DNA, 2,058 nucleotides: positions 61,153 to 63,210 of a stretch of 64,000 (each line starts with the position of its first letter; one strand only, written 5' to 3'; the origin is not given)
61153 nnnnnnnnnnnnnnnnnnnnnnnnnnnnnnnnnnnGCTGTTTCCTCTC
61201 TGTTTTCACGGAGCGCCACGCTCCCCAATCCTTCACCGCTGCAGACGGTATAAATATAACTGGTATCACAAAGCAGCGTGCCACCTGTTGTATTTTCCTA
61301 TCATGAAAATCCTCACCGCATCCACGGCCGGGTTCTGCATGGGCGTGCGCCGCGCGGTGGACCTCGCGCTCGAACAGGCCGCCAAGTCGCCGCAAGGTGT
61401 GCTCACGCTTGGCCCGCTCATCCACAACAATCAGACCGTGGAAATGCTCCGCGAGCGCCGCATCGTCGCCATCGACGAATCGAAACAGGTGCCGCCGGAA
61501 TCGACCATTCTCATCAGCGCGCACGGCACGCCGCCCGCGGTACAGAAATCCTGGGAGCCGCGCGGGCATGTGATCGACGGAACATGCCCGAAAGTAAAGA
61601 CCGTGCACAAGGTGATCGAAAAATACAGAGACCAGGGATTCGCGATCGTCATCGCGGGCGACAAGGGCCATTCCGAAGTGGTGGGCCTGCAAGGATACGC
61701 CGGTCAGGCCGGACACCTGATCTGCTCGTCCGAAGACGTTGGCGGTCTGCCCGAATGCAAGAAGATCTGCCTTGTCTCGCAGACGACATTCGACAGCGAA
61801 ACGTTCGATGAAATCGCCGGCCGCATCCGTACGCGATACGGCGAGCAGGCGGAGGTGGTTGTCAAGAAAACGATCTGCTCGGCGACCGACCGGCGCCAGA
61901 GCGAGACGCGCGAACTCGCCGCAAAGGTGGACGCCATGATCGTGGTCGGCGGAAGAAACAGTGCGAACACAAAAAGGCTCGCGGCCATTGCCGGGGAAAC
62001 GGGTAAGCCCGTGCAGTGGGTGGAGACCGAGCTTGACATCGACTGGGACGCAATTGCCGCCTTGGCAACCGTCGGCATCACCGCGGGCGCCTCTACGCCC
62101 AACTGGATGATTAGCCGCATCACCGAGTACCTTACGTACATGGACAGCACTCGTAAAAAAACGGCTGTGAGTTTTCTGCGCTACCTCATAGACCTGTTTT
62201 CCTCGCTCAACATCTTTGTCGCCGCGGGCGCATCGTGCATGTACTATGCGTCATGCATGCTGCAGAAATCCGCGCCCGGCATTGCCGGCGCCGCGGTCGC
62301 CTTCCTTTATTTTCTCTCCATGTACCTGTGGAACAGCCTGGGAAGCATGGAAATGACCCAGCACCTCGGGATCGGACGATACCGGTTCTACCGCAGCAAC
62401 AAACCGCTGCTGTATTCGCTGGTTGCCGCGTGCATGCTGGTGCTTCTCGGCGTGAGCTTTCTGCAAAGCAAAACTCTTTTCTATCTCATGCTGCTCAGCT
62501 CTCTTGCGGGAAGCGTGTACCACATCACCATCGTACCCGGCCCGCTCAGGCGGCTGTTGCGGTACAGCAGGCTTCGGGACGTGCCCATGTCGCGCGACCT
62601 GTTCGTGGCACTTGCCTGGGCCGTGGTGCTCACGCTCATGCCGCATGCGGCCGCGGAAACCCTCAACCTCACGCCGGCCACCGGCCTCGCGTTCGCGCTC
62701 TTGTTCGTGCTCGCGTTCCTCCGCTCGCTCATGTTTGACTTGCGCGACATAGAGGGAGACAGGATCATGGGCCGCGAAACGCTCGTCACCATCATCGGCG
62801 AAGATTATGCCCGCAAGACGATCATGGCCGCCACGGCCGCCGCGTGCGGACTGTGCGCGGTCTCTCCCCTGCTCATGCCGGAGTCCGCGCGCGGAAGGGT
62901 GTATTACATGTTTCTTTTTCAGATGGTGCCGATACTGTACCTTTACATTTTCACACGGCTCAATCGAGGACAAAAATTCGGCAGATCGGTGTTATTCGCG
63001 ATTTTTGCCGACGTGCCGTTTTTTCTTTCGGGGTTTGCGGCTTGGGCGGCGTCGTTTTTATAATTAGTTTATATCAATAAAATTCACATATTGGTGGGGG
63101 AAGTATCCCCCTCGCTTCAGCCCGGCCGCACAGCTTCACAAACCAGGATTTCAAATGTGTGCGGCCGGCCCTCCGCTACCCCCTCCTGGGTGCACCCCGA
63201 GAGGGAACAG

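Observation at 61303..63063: IspH (last MEP-pathway enzyme) fused to a 9-TM UbiA-fold domain with a degenerate first Asp-rich motif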

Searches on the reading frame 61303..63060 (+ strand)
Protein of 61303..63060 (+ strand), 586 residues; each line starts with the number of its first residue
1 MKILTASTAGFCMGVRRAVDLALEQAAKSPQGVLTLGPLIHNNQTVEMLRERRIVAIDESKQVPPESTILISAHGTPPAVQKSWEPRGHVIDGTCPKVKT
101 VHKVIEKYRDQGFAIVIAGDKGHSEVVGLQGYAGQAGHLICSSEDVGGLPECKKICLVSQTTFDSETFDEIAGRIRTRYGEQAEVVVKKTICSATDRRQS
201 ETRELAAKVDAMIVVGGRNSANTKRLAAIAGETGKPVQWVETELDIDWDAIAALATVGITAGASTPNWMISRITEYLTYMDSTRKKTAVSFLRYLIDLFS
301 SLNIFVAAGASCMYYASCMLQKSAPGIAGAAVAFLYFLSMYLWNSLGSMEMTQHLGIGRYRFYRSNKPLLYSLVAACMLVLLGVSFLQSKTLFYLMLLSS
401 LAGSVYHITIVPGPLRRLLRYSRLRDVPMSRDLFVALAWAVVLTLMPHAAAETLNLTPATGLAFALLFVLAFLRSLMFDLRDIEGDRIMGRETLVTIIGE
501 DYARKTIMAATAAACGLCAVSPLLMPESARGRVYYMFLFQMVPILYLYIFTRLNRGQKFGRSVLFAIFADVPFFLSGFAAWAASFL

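Call 3: search_protein_families(library=pfam, proteins=[window:61303-63060:+], max_evalue=1)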
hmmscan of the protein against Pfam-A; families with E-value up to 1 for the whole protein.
window:61303-63060:+ (586 aa): 2 families
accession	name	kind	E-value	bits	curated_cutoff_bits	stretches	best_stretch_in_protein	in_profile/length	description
PF02401.23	LYTB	-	4.3e-85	285.7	24.5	1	3-277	1-266/267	LytB protein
PF01040.23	UbiA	-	2.2e-10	40.7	34.2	1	373-558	72-239/250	UbiA prenyltransferase family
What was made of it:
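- On UbiA prenyltransferase superfamily (PF01040): 40.7 bits against 34.2 (call 3).
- Checked: Pfam finds PF02401 LYTB at residues 3-277 (E=4e-85) and PF01040 UbiA at residues 373-558 (E=2e-10, 40.7 bits, above the 34.2-bit cut-off) (call 3).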

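Call 4: search_protein_families(library=ncbifam, proteins=[window:61303-63060:+], max_evalue=1)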
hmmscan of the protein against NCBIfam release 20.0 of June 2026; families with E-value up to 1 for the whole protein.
window:61303-63060:+ (586 aa): 18 families
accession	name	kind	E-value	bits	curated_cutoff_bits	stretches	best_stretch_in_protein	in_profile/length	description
NF000907.0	PRK00087.1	equivalog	3.7e-83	279.9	624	1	1-287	1-285/671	bifunctional 4-hydroxy-3-methylbut-2-enyl diphosphate reductase/30S ribosomal protein S1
TIGR00216.1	ispH_lytB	equivalog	2.9e-82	276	187.85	1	2-277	1-279/282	4-hydroxy-3-methylbut-2-enyl diphosphate reductase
NF009024.0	PRK12360.1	equivalog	1e-75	254.7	387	1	1-277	1-278/281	4-hydroxy-3-methylbut-2-enyl diphosphate reductase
NF002187.0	PRK01045.1-1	equivalog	3.9e-72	242.7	276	1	1-281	1-279/282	4-hydroxy-3-methylbut-2-enyl diphosphate reductase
NF002190.0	PRK01045.1-4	subfamily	1.3e-56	191.8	389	1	1-279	7-291/321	4-hydroxy-3-methylbut-2-enyl diphosphate reductase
NF002188.0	PRK01045.1-2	equivalog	2.7e-55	187.6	420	1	1-284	1-288/315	4-hydroxy-3-methylbut-2-enyl diphosphate reductase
NF002189.0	PRK01045.1-3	equivalog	1.2e-53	182.2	444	1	2-279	15-295/326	4-hydroxy-3-methylbut-2-enyl diphosphate reductase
NF009911.0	PRK13371.1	equivalog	1.1e-34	120.2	440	2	2-134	56-196/405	4-hydroxy-3-methylbut-2-enyl diphosphate reductase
NF009523.0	PRK12884.1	equivalog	2.8e-08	33.3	269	1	418-557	118-250/279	prenyltransferase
NF010117.0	PRK13591.1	equivalog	8.1e-08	31.7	238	1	342-510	77-231/307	prenyltransferase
NF009521.0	PRK12882.1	equivalog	7.3e-06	25.4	296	1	391-549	92-246/280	geranylgeranylglycerol-phosphate geranylgeranyltransferase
NF009512.0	PRK12872.1-1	equivalog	1e-05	25.2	278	1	464-549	180-266/303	geranylgeranylglycerol-phosphate geranylgeranyltransferase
NF009513.0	PRK12872.1-3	equivalog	4.7e-05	23.1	288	1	464-549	176-261/293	prenyltransferase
NF009522.0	PRK12883.1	equivalog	0.00052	19.6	353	1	415-538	115-230/279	geranylgeranylglycerol-phosphate geranylgeranyltransferase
NF004751.0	PRK06080.1-3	equivalog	0.0029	17.2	264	1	477-519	193-235/296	1,4-dihydroxy-2-naphthoate polyprenyltransferase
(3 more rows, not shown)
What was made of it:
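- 61309..62133 (+): IspH/LytB domain, residues 3-277 (HMBPP reductase, [4Fe-4S]). PF02401 E=4e-85 and TIGR00216 above cut-off (calls 3, 4).
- On IspH / LytB (HMBPP reductase, TIGR00216 / PF02401): PF02401 E=4e-85 over profile positions 1-266 of 267 (calls 3, 4).
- Checked: TIGR00216 ispH scores 276 bits against a cut-off of 187.85 (call 4).
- The weak best NCBIfam matches are to archaeal-type prenyltransferase and DGGGPS models (call 4).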

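Call 13: search_solved_structures(query=window:61303-63060:+, max_evalue=0.01, show_alignments=2)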
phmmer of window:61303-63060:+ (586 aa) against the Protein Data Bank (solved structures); distinct sequences matched with E-value up to 0.01: 13.
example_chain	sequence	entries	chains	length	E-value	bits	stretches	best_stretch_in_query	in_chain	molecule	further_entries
3dnf_A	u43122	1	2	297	1.4e-54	188.9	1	3-275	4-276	4-hydroxy-3-methylbut-2-enyl diphosphate reductase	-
4h4c_A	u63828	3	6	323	3.1e-38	134.9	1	1-277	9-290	4-hydroxy-3-methylbut-2-enyl diphosphate reductase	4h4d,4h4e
3urk_A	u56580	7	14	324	3.1e-38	134.9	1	1-277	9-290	4-hydroxy-3-methylbut-2-enyl diphosphate reductase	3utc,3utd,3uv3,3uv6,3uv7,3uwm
3ke8_A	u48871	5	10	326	3.2e-38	134.9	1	1-277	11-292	4-hydroxy-3-methylbut-2-enyl diphosphate reductase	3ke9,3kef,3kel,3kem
4eb3_A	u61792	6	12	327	3.3e-38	134.9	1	1-277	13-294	4-hydroxy-3-methylbut-2-enyl diphosphate reductase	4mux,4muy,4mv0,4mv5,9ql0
3f7t_A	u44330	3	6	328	3.3e-38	134.9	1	1-277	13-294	4-hydroxy-3-methylbut-2-enyl diphosphate reductase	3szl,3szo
3zgl_A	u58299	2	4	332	3.4e-38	134.8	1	1-277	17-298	4-HYDROXY-3-METHYLBUT-2-ENYL DIPHOSPHATE REDUCTASE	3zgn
3t0f_A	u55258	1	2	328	8.5e-38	133.5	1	1-277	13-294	4-hydroxy-3-methylbut-2-enyl diphosphate reductase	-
3szu_A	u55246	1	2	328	8.5e-38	133.5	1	1-277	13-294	4-hydroxy-3-methylbut-2-enyl diphosphate reductase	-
3t0g_A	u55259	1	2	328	2.2e-37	132.1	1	1-277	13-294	4-hydroxy-3-methylbut-2-enyl diphosphate reductase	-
4n7b_A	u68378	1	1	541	6.8e-30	107.4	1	7-278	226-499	LytB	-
7kra_F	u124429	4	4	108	0.0051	18.7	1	503-582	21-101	ER membrane protein complex subunit 6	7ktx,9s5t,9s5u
6wb9_6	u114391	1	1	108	0.0093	17.8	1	503-582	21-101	ER membrane protein complex subunit 6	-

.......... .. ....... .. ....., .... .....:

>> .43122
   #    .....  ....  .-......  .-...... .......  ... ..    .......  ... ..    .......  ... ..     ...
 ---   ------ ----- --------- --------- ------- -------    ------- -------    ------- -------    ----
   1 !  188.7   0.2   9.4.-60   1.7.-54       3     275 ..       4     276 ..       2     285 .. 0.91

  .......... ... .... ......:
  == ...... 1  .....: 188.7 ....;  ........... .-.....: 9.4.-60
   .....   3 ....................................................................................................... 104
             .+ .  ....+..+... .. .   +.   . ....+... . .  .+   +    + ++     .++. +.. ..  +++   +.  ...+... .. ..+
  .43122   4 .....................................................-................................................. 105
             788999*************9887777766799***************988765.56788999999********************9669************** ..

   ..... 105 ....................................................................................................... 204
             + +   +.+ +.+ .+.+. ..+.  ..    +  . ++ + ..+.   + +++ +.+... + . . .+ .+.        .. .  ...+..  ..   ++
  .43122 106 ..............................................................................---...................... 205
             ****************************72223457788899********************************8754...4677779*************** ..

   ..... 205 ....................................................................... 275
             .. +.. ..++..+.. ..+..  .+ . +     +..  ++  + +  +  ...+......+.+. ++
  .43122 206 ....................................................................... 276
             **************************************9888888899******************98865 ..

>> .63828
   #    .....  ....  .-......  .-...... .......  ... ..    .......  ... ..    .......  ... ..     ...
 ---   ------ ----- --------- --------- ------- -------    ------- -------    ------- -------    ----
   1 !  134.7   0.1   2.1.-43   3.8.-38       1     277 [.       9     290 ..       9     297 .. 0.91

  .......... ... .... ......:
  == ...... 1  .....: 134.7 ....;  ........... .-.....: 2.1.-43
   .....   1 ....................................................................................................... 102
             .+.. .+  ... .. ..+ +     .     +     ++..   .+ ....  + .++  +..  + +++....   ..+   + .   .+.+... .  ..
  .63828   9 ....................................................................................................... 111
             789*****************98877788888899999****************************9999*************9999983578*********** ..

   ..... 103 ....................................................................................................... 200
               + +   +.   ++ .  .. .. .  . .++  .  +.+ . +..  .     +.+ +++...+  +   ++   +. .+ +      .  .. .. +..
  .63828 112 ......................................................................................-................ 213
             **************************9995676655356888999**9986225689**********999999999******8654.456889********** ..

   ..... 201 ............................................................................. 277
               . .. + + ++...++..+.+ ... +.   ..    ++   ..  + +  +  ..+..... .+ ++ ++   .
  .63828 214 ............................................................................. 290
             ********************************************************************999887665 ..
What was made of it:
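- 61309..62133 (+): Matches 3dnf at E=1.4e-54 (call 13).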

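Call 28: predict_structure(alignment_id=A2)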
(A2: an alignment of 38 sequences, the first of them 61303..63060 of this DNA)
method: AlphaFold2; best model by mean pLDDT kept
length: 586 residues; sequences in the alignment: 38
mean_pLDDT: 88.2   pTM: 0.82
mean pLDDT of the five models: 88.2, 84.6, 83.5, 82.6, 81.9
residues with pLDDT >= 90: 324; 70-90: 231; 50-70: 31; < 50: 0
segments of 3 or more residues with pLDDT < 50: none
pLDDT, mean of each block of 10 residues (from residue 1): 82 77 80 78 71 76 79 84 85 87 96 96 90 95 93 95 91 93 92 88 95 89 90 93 90 93 81 87 83 90 96 97 95 98 89 75 92 98 97 97 79 77 74 93 97 92 96 92 69 79 93 94 81 87 96 75 89 97 92
secondary structure, 60 per line:
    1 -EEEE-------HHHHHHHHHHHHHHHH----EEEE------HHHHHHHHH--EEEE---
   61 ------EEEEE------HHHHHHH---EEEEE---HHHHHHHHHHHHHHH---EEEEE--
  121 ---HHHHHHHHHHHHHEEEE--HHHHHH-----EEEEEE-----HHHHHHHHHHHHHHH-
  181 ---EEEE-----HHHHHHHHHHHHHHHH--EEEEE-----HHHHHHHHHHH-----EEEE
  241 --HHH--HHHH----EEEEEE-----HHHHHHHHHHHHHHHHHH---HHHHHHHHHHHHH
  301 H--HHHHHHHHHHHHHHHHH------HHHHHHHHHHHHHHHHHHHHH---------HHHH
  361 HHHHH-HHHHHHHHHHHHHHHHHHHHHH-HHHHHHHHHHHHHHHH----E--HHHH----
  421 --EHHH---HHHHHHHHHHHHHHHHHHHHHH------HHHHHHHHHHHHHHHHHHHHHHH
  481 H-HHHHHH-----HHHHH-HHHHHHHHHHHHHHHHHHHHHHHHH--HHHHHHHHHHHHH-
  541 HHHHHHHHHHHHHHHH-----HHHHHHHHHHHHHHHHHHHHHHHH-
elements in order: E2-5 H13-28 E33-36 H43-51 E54-57 E67-71 H78-84 E88-92 H96-110 E114-118 H124-136 E137-140 H143-148 E154-159 H165-179 E184-187 H193-208 E211-215 H221-231 E237-240 H248-251 E256-261 H267-284 H288-301 H304-320 H327-347 H357-365 H367-388 H390-405 H413-416 H430-451 H458-481 H483-488 H494-498 H500-524 H527-539 H541-556 H562-585
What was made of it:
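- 62134..62211 (+): Connector, residues 278-303: the end of the last IspH helix, a 3-residue break, and helix 288-301 leading into TM1. Secondary structure of the AF2 model (call 28).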
